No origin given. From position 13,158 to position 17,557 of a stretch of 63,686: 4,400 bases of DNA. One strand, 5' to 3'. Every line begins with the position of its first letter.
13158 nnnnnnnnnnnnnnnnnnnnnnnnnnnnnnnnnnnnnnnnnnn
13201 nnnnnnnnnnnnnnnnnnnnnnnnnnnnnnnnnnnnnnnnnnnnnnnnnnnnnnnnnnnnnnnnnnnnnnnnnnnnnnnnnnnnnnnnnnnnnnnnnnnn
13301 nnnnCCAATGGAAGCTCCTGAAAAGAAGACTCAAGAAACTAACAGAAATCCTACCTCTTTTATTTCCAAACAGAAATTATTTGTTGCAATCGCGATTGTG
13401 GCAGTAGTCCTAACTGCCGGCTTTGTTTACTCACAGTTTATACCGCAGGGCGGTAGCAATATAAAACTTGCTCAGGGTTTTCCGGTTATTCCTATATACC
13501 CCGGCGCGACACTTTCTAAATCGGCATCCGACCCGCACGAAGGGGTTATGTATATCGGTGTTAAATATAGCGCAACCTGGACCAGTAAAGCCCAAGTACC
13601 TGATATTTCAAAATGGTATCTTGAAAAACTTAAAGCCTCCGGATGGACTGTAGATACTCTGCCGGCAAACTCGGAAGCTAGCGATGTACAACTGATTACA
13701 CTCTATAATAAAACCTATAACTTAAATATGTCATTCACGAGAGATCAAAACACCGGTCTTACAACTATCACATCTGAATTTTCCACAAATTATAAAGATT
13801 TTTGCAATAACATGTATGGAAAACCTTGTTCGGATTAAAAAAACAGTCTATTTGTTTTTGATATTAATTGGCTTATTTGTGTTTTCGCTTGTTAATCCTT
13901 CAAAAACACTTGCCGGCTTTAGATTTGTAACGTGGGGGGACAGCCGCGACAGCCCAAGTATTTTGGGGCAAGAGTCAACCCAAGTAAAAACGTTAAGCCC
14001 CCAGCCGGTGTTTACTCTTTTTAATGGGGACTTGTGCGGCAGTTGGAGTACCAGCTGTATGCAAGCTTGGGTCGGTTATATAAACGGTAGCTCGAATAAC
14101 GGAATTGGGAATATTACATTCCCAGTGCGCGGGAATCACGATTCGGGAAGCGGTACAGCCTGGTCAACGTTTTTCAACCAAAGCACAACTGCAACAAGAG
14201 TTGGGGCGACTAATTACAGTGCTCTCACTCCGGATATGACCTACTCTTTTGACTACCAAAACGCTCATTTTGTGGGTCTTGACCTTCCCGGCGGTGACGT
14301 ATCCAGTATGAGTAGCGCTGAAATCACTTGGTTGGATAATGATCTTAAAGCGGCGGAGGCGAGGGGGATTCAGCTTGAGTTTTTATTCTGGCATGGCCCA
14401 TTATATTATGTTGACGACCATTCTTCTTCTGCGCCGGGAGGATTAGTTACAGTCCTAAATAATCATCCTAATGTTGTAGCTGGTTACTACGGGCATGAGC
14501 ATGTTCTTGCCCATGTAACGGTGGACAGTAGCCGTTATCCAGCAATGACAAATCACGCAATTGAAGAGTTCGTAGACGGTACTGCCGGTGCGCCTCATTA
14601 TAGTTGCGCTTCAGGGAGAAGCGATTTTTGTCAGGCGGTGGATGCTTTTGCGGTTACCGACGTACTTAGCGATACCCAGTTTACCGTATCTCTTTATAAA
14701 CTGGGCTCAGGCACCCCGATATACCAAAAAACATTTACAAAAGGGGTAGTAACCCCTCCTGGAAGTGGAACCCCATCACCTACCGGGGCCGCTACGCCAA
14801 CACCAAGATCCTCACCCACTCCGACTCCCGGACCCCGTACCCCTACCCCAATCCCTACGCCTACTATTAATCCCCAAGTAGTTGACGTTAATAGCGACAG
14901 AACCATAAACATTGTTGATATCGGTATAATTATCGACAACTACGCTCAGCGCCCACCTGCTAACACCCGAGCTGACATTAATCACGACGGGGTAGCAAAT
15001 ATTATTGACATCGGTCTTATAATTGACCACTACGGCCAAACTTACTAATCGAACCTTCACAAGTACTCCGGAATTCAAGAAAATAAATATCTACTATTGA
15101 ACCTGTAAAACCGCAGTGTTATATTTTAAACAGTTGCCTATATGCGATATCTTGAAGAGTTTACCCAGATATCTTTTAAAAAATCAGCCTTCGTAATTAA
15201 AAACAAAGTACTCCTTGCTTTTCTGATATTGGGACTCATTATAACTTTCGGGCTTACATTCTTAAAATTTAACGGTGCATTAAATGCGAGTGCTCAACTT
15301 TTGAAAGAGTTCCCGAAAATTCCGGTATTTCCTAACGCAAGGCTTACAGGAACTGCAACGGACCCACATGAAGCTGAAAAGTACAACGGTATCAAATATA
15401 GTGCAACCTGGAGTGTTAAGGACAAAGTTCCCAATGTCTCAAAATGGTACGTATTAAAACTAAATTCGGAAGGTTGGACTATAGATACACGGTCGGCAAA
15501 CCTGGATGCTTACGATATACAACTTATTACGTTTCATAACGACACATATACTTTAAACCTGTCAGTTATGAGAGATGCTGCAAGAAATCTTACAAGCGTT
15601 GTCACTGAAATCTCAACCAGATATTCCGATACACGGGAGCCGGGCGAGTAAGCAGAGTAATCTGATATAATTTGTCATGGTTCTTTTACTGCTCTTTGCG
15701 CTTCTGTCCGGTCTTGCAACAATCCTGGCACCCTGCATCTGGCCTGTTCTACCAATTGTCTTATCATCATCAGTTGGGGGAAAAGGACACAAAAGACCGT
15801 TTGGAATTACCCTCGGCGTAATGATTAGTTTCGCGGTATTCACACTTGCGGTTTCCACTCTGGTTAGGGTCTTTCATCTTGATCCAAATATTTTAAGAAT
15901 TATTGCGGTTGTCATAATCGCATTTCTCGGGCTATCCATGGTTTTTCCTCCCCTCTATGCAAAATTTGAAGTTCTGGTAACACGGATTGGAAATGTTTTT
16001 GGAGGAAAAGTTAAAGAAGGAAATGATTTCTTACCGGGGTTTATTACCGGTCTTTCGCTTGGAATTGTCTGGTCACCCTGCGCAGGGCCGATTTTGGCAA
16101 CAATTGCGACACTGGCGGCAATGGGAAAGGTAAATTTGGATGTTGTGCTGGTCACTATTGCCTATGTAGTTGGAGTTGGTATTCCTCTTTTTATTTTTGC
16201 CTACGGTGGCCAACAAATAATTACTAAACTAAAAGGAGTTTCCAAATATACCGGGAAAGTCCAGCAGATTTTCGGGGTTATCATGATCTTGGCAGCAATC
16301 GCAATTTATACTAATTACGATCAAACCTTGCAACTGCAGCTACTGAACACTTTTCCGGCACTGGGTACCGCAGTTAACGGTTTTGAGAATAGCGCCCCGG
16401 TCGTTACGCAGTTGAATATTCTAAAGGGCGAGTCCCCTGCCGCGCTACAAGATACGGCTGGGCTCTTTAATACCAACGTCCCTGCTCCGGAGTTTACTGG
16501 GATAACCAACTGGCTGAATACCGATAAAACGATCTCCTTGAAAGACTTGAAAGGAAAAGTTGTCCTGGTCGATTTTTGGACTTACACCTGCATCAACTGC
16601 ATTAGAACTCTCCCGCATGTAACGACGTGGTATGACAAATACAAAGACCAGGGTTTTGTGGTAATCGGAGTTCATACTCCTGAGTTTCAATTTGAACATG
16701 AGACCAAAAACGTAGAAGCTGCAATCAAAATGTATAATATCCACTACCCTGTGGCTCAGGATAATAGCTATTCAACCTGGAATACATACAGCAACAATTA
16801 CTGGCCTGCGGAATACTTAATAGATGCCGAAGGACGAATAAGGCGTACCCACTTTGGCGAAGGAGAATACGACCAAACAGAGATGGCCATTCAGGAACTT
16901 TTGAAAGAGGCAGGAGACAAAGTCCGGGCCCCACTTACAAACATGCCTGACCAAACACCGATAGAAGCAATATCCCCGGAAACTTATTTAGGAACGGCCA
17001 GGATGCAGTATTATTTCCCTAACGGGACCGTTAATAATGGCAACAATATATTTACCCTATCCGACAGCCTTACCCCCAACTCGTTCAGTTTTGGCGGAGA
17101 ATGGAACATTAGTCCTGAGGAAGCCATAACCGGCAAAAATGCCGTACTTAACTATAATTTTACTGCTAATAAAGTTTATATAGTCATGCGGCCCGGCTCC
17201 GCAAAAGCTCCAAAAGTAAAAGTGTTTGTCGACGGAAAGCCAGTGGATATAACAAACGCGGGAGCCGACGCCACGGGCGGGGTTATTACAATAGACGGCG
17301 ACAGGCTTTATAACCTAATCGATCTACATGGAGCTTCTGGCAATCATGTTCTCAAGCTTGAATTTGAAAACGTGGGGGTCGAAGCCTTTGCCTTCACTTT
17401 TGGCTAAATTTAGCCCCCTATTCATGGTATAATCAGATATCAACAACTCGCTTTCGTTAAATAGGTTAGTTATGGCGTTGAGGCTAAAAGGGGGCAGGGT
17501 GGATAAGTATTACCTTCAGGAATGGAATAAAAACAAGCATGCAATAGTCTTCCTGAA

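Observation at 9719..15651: Cohesin-dockerin surface-display locus whose cargo is metallophosphoesterases rather than glycoside hydrolases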

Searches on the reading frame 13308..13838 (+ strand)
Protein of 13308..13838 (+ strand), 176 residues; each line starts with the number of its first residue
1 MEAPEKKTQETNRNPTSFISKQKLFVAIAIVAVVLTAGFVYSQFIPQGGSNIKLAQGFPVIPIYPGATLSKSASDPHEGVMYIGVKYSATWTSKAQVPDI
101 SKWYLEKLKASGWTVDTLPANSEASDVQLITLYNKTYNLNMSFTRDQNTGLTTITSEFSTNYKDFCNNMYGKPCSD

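Call 3: search_protein_families(library=pfam, proteins=[window:13308-13838:+], max_evalue=1)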
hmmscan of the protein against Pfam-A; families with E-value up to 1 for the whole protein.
window:13308-13838:+ (176 aa): 0 families

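Call 4: search_protein_families(library=ncbifam, proteins=[window:13308-13838:+], max_evalue=1)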
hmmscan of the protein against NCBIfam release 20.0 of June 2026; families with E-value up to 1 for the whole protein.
window:13308-13838:+ (176 aa): 0 families

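Call 48: predict_structure(alignment_id=A3)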
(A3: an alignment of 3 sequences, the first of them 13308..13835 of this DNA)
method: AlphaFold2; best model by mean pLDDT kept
length: 176 residues; sequences in the alignment: 3
mean_pLDDT: 71.1   pTM: 0.60
mean pLDDT of the five models: 71.1, 71.1, 69.4, 69.5, 69.0
residues with pLDDT >= 90: 55; 70-90: 44; 50-70: 36; < 50: 41
segments of 3 or more residues with pLDDT < 50: 1-23, 38-49, 78-82
pLDDT, mean of each block of 10 residues (from residue 1): 39 39 53 50 41 68 89 61 69 94 93 89 81 90 93 91 72 64
secondary structure, 60 per line:
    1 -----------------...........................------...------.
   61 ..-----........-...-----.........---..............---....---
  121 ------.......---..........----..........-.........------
elements in order: H18-44 E51-53 E60-62 E68-75 E85-93 H97-110 E114-117 E127-133 E137-146 E151-160 H162-170

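Call 50: search_protein_representatives(protein=window:13308-13838:+)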
Query: 176 residues. Proteins with E-value up to 0.001 (for the whole library): 162; up to 1e-10: 34; up to 1e-30: 2. The best 150 are listed.
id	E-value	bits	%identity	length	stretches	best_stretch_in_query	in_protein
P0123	1.1e-51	191.0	57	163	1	19-175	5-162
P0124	2.3e-41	157.5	45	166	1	17-174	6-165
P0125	1.6e-24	102.7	37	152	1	30-165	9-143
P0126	9.7e-23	96.9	42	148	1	39-164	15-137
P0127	3.3e-21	91.9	35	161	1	22-165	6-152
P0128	4.3e-21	91.5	40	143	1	31-134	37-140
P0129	2.9e-20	88.9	33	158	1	21-164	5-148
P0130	6.0e-20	87.8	37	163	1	58-165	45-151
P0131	8.0e-20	87.4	37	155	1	21-163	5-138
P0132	1.7e-18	83.1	35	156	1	17-158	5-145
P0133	2.3e-16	76.2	37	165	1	25-163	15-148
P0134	8.1e-16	74.4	34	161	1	24-164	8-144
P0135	1.2e-15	73.8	34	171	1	24-159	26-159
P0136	5.2e-15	71.7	34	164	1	18-160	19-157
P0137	7.1e-15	71.3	39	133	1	54-158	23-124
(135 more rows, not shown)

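Call 51: fold_search(model_id=the predicted structure, library=pdb)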
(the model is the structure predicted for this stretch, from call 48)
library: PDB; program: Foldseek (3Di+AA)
matches with E <= 10: 1235; with E <= 0.001: 0
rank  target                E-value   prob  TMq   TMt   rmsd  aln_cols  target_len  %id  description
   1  6e8a_B                1.6e-03  1.00  0.37  0.44   9.7       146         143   11  Crystal structure of DcrB from Salmonella enterica at 1.92 Angstroms resolution (released 2018-10-31)
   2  6e8a_A                7.7e-03  0.99  0.38  0.44   9.3       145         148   10  Crystal structure of DcrB from Salmonella enterica at 1.92 Angstroms resolution (released 2018-10-31)
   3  4fpw_A                1.0e-02  0.95  0.28  0.30   6.8       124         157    8  Crystal Structure of CalU16 from Micromonospora echinospora. Northeast Structural Genomics Consortium Target MiR12. (released 2012-12-12)
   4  3gek_A                1.8e-02  0.91  0.28  0.34   7.1       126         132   12  Crystal structure of putative thioesterase yhdA from Lactococcus lactis. Northeast Structural Genomics Consortium Targ (released 2009-03-17)
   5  4fpw_B                2.0e-02  0.91  0.27  0.29   8.8       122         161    8  Crystal Structure of CalU16 from Micromonospora echinospora. Northeast Structural Genomics Consortium Target MiR12. (released 2012-12-12)
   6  4ytw_B                2.3e-02  0.47  0.20  0.20  18.1       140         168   13  Crystal structure of Ups1-Mdm35 complex (released 2015-08-12)
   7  4ytx_B                2.3e-02  0.20  0.15  0.17  18.0       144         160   12  Crystal structure of Ups1-Mdm35 complex with PA (released 2015-08-12)
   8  3lyd_A                2.5e-02  0.84  0.27  0.29   9.9       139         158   11  Crystal structure of Putative uncharacterized protein from Jonesia denitrificans (released 2010-03-09)
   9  4ytw_D                2.6e-02  0.38  0.18  0.19  16.6       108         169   14  Crystal structure of Ups1-Mdm35 complex (released 2015-08-12)
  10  4xhr_A                3.4e-02  0.35  0.19  0.19  18.1       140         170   13  Structure of a phospholipid trafficking complex, native (released 2015-07-01)
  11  8ag0_A                3.6e-02  0.21  0.18  0.19  16.6       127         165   12  Crystal structure of mutant PRELID3a-TRIAP1 complex - R53E (released 2022-11-23)
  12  4ol4                  4.1e-02  0.92  0.33  0.33   9.1       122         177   12  Crystal structure of secreted proline rich antigen MTC28 (Rv0040c) from Mycobacterium tuberculosis (released 2015-01-28)
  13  5jnn                  4.1e-02  0.44  0.20  0.21  13.2       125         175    9  Crystal structure of abscisic acid receptor PYL2 in complex with Phaseic acid. (released 2016-08-17)
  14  6i3v_F                4.3e-02  0.28  0.19  0.18  18.0       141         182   11  x-ray structure of the human mitochondrial PRELID1 in complex with TRIAP1 (released 2019-03-20)
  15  8zdo_m                4.5e-02  0.41  0.21  0.14  12.2       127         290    9  Cryo-EM structure of Mycobacteriophage Douge baseplate (gp13, gp17, gp23, gp16, gp18 and gp20) (released 2025-06-25)
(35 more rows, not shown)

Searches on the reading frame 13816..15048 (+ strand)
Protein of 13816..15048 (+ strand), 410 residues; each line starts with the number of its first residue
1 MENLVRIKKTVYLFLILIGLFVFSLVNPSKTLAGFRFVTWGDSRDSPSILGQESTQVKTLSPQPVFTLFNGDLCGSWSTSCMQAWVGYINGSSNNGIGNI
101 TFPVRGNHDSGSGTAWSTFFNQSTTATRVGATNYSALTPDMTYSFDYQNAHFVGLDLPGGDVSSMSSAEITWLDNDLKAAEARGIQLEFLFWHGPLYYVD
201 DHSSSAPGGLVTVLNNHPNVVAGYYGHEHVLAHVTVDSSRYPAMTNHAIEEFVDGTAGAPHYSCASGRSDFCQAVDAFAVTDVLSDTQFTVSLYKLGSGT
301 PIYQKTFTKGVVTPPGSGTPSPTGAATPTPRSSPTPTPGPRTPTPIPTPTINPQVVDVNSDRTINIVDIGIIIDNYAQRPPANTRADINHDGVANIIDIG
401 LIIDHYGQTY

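Call 3: search_protein_families(library=pfam, proteins=[window:13816-15048:+], max_evalue=1)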
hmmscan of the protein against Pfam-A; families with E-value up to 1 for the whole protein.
window:13816-15048:+ (410 aa): 2 families
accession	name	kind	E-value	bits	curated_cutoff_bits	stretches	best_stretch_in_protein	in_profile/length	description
PF00149.33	Metallophos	-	2.7e-05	25.1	21.5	1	62-230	29-190/191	Calcineurin-like phosphoesterase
PF00404.24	Dockerin_1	-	5.1e-05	23.8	22.9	1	357-403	3-53/57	Dockerin type I domain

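Call 4: search_protein_families(library=ncbifam, proteins=[window:13816-15048:+], max_evalue=1)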
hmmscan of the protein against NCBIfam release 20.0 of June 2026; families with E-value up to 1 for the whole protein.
window:13816-15048:+ (410 aa): 5 families
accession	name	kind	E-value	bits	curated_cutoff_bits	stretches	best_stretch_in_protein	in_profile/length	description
NF033186.1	internalin_K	exception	0.0052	15.3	1100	1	313-356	509-547/604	class 1 internalin InlK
NF040983.1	BimA_second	exception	0.04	12.8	600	1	300-353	78-130/381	trimeric autotransporter actin-nucleating factor BimA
TIGR03767.1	P_acnes_RR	hypoth_equivalog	0.057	12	330.75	1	143-230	294-391/496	TIGR03767 family metallophosphoesterase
NF052345.1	S_layer_anammox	exception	0.074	10.3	1400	1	317-365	1283-1329/1596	Kustd1514 family S-layer glycoprotein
NF008359.0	PRK11148.1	equivalog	0.21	11.1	225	1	163-232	137-208/275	3',5'-cyclic-AMP phosphodiesterase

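Call 38: search_solved_structures(query=window:13816-15048:+, max_evalue=1)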
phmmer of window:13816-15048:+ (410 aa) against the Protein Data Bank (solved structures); distinct sequences matched with E-value up to 1: 9.
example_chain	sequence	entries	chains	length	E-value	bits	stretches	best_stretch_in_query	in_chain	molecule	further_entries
2y3n_B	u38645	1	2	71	0.00019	23.5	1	357-409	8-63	CELLULOSOMAL FAMILY-48 PROCESSIVE GLYCOSIDE HYDROLASE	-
2b59_B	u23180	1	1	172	0.068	15.1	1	351-409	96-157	Cellulosomal scaffolding protein A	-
3kcp_A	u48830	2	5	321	0.2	13.5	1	351-409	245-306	Cellulosomal-scaffolding protein A | Cellulosome anchoring protein cohesin region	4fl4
5g5d_B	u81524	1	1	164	0.37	12.6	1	355-409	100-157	CELLULOSOMAL-SCAFFOLDING PROTEIN A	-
4jhd_C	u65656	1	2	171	0.41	12.5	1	284-347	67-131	Protein cordon-bleu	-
4l3a_A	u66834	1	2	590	0.79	11.6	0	317-352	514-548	Internalin K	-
5k39_B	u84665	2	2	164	0.88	11.4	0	361-407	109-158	Dockerin module from a protein of unknown function | Ig domain protein group 2 domain protein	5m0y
2mte_A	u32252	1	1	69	0.92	11.3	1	357-402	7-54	Cellulose 1,4-beta-cellobiosidase (reducing end) CelS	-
1daq_A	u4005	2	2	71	0.95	11.3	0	357-402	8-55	ENDOGLUCANASE SS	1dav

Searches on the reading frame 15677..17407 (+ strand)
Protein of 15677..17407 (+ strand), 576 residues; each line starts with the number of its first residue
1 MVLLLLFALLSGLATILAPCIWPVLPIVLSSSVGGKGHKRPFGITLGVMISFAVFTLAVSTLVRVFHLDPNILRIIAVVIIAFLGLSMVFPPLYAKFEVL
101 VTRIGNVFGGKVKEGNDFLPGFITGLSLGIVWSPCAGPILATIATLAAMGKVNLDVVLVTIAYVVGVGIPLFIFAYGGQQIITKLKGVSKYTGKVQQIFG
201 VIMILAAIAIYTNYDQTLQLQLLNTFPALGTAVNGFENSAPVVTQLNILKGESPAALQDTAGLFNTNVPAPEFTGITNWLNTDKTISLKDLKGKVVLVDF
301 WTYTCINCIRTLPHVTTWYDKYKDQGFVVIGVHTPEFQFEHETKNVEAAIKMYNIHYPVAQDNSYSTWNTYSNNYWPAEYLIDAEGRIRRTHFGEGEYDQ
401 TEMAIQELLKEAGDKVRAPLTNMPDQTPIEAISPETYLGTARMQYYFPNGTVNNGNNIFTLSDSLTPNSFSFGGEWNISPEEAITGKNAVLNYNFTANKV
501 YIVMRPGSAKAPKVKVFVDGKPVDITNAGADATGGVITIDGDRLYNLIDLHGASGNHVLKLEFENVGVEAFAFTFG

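Call 3: search_protein_families(library=pfam, proteins=[window:15677-17407:+], max_evalue=1)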
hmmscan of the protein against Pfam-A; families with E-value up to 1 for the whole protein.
window:15677-17407:+ (576 aa): 10 families
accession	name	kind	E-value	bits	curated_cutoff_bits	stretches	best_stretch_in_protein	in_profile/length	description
PF17991.7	Thioredoxin_10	-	3.7e-32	112.3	27.1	1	433-576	1-142/142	Thioredoxin like C-terminal domain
PF00578.27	AhpC-TSA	-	1.8e-14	54.1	26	1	269-390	4-123/124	AhpC/TSA family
PF02683.22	DsbD_TM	-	6.2e-13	49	27.1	1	2-211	2-215/219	Cytochrome C biogenesis protein transmembrane domain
PF08534.16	Redoxin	-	8e-12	45.6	26.6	1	268-397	4-137/148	Redoxin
PF13905.12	Thioredoxin_8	-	4.2e-11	43.5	27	1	293-388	1-94/94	Thioredoxin-like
PF13386.12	DsbD_2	-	1.7e-05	25.3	24.9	1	8-208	2-198/199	Cytochrome C biogenesis protein transmembrane region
PF00255.25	GSHPx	-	0.0013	18.7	27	1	284-354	12-79/108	Glutathione peroxidase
PF00085.26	Thioredoxin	-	0.0094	16.4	23.5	1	293-346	18-70/103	Thioredoxin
PF04024.17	PspC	-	0.29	11.4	25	1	64-90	21-47/58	PspC domain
PF24412.1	DUF7546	-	0.72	9.8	27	1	19-63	169-213/219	Family of unknown function (DUF7546)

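Call 4: search_protein_families(library=ncbifam, proteins=[window:15677-17407:+], max_evalue=1)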
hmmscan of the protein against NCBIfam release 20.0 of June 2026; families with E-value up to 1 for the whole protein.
window:15677-17407:+ (576 aa): 15 families
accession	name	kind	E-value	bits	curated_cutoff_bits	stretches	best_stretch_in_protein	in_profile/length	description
NF002854.0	PRK03147.1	subfamily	2e-21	76.7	170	1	282-409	51-169/176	thiol-disulfide oxidoreductase ResA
NF045694.1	seleno_TsoB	exception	1.4e-13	49.8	805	1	1-318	181-498/572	rhodanese/DsbD fusion-like selenoprotein TsoB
NF001419.0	PRK00293.1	subfamily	1.9e-11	43.3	330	1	5-308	172-492/574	protein-disulfide reductase DsbD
NF041202.1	StoA_CxxC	exception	9.9e-10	38.5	210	1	292-397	51-153/163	endospore biogenesis thiol-disulfide oxidoreductase StoA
NF010625.0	PRK14018.1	equivalog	2.2e-07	29.8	522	1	292-410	55-174/521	bifunctional peptide-methionine (S)-S-oxide reductase MsrA/peptide-methionine (R)-S-oxide reductase MsrB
NF047697.1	ThioredTrxAClost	equivalog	1.3e-05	25.3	140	1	294-325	18-49/105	thioredoxin TrxA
NF047696.1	ThlDiSintTplARhiz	equivalog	6.8e-05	22.7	230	1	282-334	86-138/219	thiol:disulfide interchange protein TlpA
NF041054.1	WAxxUGC_long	equivalog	0.0027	17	300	1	266-416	80-222/354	ResA-like WAxxUGC motif-containing protein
TIGR00385.1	dsbE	subfamily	0.0062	16.1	123.15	1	251-398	25-160/173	DsbE family thiol:disulfide interchange protein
NF007900.0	PRK10606.1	equivalog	0.012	15.2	270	1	284-353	16-82/183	glutathione peroxidase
NF033782.1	lipoprot_Omp28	subfamily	0.017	14.4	150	1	292-345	37-90/264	Omp28 family outer membrane lipoprotein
NF040737.1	peroxi_PrxU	equivalog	0.035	13.8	270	1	265-360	37-134/233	thioredoxin-dependent peroxiredoxin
TIGR01068.1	thioredoxin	equivalog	0.039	14.1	96.8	1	293-325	14-46/101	thioredoxin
NF010310.2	PRK13747.1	equivalog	0.15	12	80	1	11-67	20-74/76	broad-spectrum mercury transporter MerE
TIGR03434.1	ADOP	subfamily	0.24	9.4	622.3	0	42-91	738-787/803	ADOP family duplicated permease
